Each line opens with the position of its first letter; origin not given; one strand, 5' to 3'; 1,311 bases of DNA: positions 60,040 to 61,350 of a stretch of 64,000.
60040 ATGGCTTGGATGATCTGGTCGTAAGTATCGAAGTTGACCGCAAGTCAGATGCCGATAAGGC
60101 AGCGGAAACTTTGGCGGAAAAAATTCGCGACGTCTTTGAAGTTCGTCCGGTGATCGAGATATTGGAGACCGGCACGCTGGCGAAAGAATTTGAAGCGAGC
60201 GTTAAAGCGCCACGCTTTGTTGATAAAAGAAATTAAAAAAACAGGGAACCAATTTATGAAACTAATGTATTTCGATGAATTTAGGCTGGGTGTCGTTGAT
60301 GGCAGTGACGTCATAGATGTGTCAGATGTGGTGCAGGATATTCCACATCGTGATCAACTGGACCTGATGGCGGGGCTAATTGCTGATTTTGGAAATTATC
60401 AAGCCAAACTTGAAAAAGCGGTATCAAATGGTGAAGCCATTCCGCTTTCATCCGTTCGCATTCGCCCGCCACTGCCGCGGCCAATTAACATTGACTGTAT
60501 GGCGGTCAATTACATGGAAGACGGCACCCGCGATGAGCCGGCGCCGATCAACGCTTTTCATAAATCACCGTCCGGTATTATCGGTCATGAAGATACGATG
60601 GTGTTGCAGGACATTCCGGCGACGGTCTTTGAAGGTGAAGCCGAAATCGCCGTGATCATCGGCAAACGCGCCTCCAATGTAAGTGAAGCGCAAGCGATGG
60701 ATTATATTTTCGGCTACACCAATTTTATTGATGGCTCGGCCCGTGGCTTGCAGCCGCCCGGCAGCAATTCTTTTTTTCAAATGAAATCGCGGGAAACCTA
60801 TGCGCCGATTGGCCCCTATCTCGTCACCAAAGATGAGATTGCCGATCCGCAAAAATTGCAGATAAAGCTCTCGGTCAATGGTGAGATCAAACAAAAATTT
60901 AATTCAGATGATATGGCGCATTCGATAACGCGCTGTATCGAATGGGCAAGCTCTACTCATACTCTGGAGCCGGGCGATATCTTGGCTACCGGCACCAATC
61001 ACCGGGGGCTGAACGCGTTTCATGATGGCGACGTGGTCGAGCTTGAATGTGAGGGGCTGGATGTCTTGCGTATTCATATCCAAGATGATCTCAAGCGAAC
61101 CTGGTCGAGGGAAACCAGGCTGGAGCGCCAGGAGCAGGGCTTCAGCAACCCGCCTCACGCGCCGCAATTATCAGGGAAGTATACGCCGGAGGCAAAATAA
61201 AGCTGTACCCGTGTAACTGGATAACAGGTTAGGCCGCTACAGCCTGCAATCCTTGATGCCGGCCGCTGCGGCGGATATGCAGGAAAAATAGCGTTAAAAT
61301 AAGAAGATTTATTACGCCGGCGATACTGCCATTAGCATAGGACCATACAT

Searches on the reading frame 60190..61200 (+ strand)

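Call 63: search_protein_families(library=pfam, proteins=[window:60190-61200:+], max_evalue=0.0001)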
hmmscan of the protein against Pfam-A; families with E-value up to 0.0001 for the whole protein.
window:60190-61200:+ (336 aa): 1 family
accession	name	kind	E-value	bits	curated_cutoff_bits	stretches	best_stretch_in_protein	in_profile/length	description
PF01557.24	FAA_hydrolase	-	1.3e-49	169.3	23.9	1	108-296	15-212/214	Fumarylacetoacetate (FAA) hydrolase C-terminal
